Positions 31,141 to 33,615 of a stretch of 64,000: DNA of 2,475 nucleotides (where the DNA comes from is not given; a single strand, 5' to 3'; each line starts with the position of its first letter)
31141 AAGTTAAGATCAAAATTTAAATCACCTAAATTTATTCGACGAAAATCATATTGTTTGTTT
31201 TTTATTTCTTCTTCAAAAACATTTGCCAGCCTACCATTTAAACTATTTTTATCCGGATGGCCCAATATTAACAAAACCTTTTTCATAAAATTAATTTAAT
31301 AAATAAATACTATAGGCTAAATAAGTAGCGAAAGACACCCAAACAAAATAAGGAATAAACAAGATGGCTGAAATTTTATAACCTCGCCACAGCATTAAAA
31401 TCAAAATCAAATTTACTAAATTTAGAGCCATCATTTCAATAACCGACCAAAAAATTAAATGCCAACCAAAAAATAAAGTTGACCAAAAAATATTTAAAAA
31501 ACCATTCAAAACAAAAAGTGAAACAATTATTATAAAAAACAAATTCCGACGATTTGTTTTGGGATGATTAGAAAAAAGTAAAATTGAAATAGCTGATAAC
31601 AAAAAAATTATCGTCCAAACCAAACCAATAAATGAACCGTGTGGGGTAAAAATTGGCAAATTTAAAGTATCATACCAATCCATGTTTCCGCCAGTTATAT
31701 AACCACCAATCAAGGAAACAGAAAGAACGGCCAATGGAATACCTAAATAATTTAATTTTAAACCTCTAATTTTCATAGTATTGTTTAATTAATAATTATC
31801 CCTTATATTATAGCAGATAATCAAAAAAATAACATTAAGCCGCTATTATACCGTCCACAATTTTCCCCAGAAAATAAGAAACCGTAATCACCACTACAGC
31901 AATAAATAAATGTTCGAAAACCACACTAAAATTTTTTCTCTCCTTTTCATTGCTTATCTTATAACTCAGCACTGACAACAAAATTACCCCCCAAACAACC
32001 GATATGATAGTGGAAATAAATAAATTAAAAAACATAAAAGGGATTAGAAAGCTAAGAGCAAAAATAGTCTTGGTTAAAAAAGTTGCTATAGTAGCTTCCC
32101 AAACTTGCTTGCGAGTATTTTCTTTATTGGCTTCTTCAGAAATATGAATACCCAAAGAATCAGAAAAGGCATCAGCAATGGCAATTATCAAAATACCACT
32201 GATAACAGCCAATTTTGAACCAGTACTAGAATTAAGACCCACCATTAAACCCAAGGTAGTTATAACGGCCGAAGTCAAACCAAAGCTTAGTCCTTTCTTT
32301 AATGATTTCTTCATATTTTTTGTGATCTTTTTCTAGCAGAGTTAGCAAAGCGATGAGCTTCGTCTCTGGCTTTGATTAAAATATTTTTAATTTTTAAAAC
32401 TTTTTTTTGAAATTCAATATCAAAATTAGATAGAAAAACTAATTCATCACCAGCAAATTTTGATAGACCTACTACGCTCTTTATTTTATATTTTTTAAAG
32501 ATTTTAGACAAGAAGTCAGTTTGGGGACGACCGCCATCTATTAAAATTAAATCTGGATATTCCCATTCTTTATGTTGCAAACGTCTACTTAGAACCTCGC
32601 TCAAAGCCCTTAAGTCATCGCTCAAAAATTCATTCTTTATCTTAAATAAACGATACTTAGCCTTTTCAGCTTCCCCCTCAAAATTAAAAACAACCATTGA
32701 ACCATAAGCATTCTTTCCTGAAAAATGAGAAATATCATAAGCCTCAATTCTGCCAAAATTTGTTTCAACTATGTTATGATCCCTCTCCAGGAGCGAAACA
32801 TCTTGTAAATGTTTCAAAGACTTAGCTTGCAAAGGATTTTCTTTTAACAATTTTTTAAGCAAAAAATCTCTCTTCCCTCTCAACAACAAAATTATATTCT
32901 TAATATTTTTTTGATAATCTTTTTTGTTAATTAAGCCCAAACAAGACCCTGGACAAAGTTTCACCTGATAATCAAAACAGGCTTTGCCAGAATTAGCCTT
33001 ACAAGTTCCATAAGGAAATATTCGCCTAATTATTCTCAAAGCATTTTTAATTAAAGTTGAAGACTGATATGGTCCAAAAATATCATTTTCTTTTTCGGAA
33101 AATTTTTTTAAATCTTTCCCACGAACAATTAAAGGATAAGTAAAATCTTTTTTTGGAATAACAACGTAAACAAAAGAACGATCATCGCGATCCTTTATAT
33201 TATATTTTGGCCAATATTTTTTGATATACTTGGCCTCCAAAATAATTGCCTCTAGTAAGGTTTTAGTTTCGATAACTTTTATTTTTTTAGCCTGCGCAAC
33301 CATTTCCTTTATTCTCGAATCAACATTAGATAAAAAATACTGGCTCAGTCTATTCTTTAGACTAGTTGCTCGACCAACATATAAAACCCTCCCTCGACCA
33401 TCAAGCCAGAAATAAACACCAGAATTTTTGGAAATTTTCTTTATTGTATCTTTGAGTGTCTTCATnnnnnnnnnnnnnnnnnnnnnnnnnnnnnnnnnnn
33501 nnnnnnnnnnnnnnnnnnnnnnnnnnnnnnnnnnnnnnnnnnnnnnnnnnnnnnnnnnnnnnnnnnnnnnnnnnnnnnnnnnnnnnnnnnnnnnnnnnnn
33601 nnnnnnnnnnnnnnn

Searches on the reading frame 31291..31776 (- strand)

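Call 12: search_protein_families(library=pfam, proteins=[window:31291-31776:-], max_evalue=1)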
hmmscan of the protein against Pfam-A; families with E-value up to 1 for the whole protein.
window:31291-31776:- (161 aa): 1 family
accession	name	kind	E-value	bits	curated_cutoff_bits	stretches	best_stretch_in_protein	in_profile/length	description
PF03073.20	TspO_MBR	-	1.8e-30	106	24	1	15-159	4-145/145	TspO/MBR family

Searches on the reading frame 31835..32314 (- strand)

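Call 12: search_protein_families(library=pfam, proteins=[window:31835-32314:-], max_evalue=1)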
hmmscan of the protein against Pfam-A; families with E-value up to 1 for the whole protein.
window:31835-32314:- (159 aa): 5 families
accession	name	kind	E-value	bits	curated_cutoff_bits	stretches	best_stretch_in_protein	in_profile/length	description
PF01988.24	VIT1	-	2.8e-08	34.3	28.1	2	54-151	114-214/214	VIT family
PF09843.14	DUF2070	-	0.028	13.2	30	1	13-146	16-148/561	Predicted membrane protein (DUF2070)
PF04923.17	Ninjurin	-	0.12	12.7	26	1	94-145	43-94/102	Ninjurin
PF07264.17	EI24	-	0.69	10.4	32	1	26-119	71-148/199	Sulfate transporter CysZ/Etoposide-induced protein 2.4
PF04893.22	Yip1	-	0.83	9.9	28.6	0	68-133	93-162/173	Yip1 domain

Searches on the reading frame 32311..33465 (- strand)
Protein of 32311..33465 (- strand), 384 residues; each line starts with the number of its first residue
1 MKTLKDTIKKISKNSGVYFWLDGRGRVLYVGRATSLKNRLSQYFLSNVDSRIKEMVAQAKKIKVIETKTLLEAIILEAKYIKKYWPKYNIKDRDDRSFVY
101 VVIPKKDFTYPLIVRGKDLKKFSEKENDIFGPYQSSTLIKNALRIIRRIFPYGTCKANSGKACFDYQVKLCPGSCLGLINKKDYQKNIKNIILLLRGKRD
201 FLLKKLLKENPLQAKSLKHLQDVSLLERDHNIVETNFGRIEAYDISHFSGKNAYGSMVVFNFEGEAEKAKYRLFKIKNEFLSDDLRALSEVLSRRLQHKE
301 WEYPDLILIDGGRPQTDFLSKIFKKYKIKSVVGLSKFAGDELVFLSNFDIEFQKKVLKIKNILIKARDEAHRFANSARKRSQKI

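Call 52: find_homologous_proteins(query=window:32311-33465:-, max_evalue=1e-60)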
Query window:32311-33465:- (384 aa): 1696 proteins with E <= 1e-60 among 8000 candidates; the best 120 are listed.
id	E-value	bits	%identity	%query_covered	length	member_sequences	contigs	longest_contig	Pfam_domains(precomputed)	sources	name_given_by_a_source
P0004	8.7e-249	843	100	100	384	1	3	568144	PF27096.1,PF01541.31,PF08459.18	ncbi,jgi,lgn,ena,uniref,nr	ncbi:hypothetical protein CVU82_02045 [Candidatus Falkowbacteria bacterium HGW-Falkowbacteria-1]|uni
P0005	1.1e-212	724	85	99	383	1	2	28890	PF27096.1,PF01541.31,PF08459.18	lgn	-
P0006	1.7e-197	674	79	99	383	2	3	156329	PF27096.1,PF01541.31,PF08459.18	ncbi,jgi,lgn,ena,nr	ncbi:MAG: GIY-YIG nuclease family protein [Patescibacteria group bacterium]|nr:GIY-YIG nuclease fami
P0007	1.1e-196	671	78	99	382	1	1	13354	PF27096.1,PF01541.31,PF08459.18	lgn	-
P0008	2.3e-195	667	79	99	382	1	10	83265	PF27096.1,PF01541.31,PF08459.18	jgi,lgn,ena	jgi:excinuclease ABC subunit C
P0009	4.2e-195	666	78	99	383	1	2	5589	PF27096.1,PF01541.31,PF08459.18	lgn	-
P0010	2.9e-194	663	77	99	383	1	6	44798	PF27096.1,PF01541.31,PF08459.18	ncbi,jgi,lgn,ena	-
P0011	1.6e-193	661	77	99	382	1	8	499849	PF27096.1,PF01541.31,PF08459.18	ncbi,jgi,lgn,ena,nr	ncbi:MAG TPA: GIY-YIG nuclease family protein [bacterium]|nr:GIY-YIG nuclease family protein [bacter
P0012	1.6e-193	661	77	99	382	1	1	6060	PF27096.1,PF01541.31,PF08459.18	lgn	-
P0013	1.6e-192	657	77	99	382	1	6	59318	PF27096.1,PF01541.31,PF08459.18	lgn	-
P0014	5.7e-192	656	77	99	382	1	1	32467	PF27096.1,PF01541.31,PF08459.18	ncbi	-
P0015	1.8e-191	654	77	99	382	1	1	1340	PF27096.1,PF01541.31,PF08459.18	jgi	-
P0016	2.3e-191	654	77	99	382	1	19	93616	PF27096.1,PF01541.31,PF08459.18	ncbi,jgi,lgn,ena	-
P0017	2.4e-189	647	75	100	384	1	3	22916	PF27096.1,PF01541.31,PF08459.18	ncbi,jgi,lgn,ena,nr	ncbi:MAG TPA: GIY-YIG nuclease family protein [bacterium]|nr:GIY-YIG nuclease family protein [bacter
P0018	1.8e-186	637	74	99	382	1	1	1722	PF27096.1,PF01541.31,PF08459.18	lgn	-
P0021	7.7e-186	635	89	83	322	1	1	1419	PF27096.1,PF01541.31,PF08459.18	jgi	-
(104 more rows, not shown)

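Call 53: find_encoding_contigs(protein=P0006, flank=6000, max_places=1)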
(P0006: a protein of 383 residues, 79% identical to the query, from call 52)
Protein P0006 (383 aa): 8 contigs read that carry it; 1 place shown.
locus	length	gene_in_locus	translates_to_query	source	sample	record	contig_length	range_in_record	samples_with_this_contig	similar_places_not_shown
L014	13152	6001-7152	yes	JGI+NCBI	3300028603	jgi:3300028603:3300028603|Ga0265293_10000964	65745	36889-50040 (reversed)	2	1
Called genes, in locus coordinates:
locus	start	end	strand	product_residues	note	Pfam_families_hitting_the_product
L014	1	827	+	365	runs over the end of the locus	PF01008:IF-2B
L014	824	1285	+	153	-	PF02590:SPOUT_MTase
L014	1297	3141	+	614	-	PF00270:DEAD (weak), PF04851:ResIII, PF17757:UvrB_inter, PF27431:UvrB_3rd, PF00271:Helicase_C, PF12344:UvrB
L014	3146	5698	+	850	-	PF00005:ABC_tran (faint), PF02463:SMC_N (faint), PF13304:AAA_21 (faint), PF13555:AAA_29 (faint), PF20703:nSTAND1 (faint), PF17760:UvrA_inter, PF00684:DnaJ_CXXCXGXG (faint)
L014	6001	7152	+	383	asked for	PF01541:GIY-YIG, PF27096:UvrC_M, PF08459:UvrC_RNaseH_dom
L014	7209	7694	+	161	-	PF03073:TspO_MBR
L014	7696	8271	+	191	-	PF02525:Flavodoxin_2, PF03358:FMN_red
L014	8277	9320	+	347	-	PF00478:IMPDH, PF01070:FMN_dh, PF03060:NMO (weak)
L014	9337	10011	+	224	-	PF01966:HD (weak)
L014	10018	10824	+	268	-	PF01177:Asp_Glu_race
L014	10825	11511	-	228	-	PF00072:Response_reg, PF00486:Trans_reg_C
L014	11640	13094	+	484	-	PF01943:Polysacc_synt, PF13440:Polysacc_synt_3, PF01554:MatE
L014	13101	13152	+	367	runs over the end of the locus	PF13439:Glyco_transf_4, PF00534:Glycos_transf_1, PF13692:Glyco_trans_1_4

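Call 54: find_encoding_contigs(protein=P0008, flank=6000, max_places=1)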
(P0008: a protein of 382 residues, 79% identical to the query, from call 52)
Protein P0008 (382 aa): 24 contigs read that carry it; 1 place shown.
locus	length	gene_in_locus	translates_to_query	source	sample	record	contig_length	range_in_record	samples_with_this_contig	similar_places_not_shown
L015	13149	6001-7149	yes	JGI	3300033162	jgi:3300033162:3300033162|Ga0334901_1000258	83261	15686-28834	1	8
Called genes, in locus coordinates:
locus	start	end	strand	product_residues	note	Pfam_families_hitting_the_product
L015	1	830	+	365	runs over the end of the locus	PF01008:IF-2B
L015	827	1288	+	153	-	PF02590:SPOUT_MTase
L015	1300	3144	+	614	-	PF00270:DEAD (weak), PF04851:ResIII, PF17757:UvrB_inter, PF27431:UvrB_3rd, PF00271:Helicase_C, PF12344:UvrB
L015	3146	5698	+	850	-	PF00005:ABC_tran (faint), PF02463:SMC_N (faint), PF13304:AAA_21 (faint), PF13555:AAA_29 (faint), PF20703:nSTAND1 (faint), PF17760:UvrA_inter, PF00684:DnaJ_CXXCXGXG (faint)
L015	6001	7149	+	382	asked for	PF01541:GIY-YIG, PF27096:UvrC_M, PF08459:UvrC_RNaseH_dom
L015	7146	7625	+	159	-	PF01988:VIT1 (faint)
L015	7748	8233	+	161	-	PF03073:TspO_MBR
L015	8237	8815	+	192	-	PF02525:Flavodoxin_2, PF03358:FMN_red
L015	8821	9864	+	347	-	PF00478:IMPDH, PF03060:NMO (weak), PF01070:FMN_dh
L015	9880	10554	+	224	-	-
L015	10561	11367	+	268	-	PF01177:Asp_Glu_race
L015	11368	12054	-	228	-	PF00072:Response_reg, PF00486:Trans_reg_C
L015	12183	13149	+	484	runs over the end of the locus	PF01943:Polysacc_synt, PF13440:Polysacc_synt_3, PF03023:MurJ (weak), PF01554:MatE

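Call 55: find_encoding_contigs(protein=P0011, flank=6000, max_places=1)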
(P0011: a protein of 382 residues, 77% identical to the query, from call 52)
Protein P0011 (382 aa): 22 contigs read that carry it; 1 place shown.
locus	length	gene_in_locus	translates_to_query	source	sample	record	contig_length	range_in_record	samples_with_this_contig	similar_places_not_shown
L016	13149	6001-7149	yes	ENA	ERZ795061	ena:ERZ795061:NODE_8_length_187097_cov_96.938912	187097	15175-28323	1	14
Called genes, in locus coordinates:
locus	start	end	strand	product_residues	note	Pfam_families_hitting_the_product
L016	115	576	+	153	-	PF02590:SPOUT_MTase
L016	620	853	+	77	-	-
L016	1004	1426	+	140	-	-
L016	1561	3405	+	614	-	PF00270:DEAD (weak), PF04851:ResIII, PF17757:UvrB_inter, PF27431:UvrB_3rd, PF00271:Helicase_C, PF12344:UvrB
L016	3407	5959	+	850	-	PF00005:ABC_tran (faint), PF02463:SMC_N (faint), PF13175:AAA_15 (faint), PF13304:AAA_21 (faint), PF13555:AAA_29 (faint), PF20703:nSTAND1 (faint), PF17760:UvrA_inter, PF00684:DnaJ_CXXCXGXG (faint)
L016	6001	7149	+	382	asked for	PF01541:GIY-YIG, PF27096:UvrC_M, PF08459:UvrC_RNaseH_dom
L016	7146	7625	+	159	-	PF01988:VIT1 (weak)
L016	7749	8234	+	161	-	PF03073:TspO_MBR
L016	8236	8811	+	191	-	PF02525:Flavodoxin_2, PF03358:FMN_red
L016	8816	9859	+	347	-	PF00478:IMPDH, PF01070:FMN_dh (weak), PF03060:NMO (weak)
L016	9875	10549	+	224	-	PF01966:HD (weak)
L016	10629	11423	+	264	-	PF04402:SIMPL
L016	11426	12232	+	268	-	PF01177:Asp_Glu_race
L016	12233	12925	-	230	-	PF00072:Response_reg, PF00486:Trans_reg_C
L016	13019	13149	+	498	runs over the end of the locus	PF01943:Polysacc_synt, PF13440:Polysacc_synt_3, PF01554:MatE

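Call 61: find_encoding_contigs(protein=P0021, flank=6000, max_places=2)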
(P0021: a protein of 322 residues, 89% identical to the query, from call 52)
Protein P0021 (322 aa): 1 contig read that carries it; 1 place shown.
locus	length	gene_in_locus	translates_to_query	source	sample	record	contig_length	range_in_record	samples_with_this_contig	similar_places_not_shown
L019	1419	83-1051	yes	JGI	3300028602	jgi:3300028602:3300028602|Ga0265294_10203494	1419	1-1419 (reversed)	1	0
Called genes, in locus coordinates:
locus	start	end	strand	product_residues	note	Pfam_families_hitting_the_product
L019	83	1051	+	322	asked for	PF01541:GIY-YIG, PF27096:UvrC_M, PF08459:UvrC_RNaseH_dom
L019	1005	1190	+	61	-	-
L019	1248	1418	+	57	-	?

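Call 62: find_encoding_contigs(protein=P0007, flank=4000, max_places=1)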
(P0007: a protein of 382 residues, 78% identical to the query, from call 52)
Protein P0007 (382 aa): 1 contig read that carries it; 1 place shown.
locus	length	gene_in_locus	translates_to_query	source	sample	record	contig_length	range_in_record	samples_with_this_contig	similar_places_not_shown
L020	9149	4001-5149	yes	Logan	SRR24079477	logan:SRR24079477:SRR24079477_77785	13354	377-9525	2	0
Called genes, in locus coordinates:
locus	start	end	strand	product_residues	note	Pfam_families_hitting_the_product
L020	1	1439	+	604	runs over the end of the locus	?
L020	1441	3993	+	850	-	PF00005:ABC_tran (faint), PF02463:SMC_N (faint), PF13304:AAA_21 (faint), PF13555:AAA_29 (faint), PF20703:nSTAND1 (faint), PF17760:UvrA_inter, PF00684:DnaJ_CXXCXGXG (faint)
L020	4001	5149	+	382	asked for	PF01541:GIY-YIG, PF27096:UvrC_M, PF08459:UvrC_RNaseH_dom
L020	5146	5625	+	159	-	PF01988:VIT1 (faint)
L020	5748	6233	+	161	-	PF03073:TspO_MBR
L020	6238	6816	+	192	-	PF02525:Flavodoxin_2, PF03358:FMN_red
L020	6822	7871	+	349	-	PF00478:IMPDH, PF03060:NMO (weak), PF01070:FMN_dh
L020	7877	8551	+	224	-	PF01966:HD (faint)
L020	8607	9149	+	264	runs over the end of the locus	PF04402:SIMPL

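Call 63: find_encoding_contigs(protein=P0010, flank=4000, max_places=1)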
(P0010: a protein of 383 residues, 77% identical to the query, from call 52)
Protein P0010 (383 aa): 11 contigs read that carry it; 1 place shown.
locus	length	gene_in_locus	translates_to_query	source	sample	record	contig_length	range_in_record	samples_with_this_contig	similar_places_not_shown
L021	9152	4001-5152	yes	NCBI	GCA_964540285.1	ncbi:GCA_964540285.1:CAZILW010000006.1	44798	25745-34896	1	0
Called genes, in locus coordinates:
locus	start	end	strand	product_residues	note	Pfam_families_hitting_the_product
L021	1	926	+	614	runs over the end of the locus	PF00270:DEAD (weak), PF04851:ResIII, PF17757:UvrB_inter, PF27431:UvrB_3rd, PF00271:Helicase_C, PF12344:UvrB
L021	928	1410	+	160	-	PF12570:DUF3750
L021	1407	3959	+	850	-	PF00005:ABC_tran (faint), PF02463:SMC_N (faint), PF13304:AAA_21 (faint), PF13555:AAA_29 (faint), PF20703:nSTAND1 (faint), PF17760:UvrA_inter, PF00684:DnaJ_CXXCXGXG (faint)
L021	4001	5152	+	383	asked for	PF01541:GIY-YIG, PF27096:UvrC_M, PF08459:UvrC_RNaseH_dom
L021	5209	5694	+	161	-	PF03073:TspO_MBR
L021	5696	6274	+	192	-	PF02525:Flavodoxin_2, PF03358:FMN_red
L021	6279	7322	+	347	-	PF00478:IMPDH, PF03060:NMO (faint), PF01070:FMN_dh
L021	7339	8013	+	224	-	-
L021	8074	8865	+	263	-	PF04402:SIMPL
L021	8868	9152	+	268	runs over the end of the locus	PF01177:Asp_Glu_race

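Call 75: search_protein_families(library=phrogs, proteins=[L014:5801-5914:+], max_evalue=0.1)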
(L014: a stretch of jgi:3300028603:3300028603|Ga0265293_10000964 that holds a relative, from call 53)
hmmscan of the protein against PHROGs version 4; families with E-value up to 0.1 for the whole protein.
L014:5801-5914:+ (37 aa): 0 families

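Call 76: search_protein_families(library=padloc, proteins=[L014:5801-5914:+], max_evalue=0.1)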
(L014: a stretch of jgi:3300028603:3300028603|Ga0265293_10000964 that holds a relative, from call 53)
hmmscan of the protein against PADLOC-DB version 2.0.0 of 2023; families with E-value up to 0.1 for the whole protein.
L014:5801-5914:+ (37 aa): 0 families
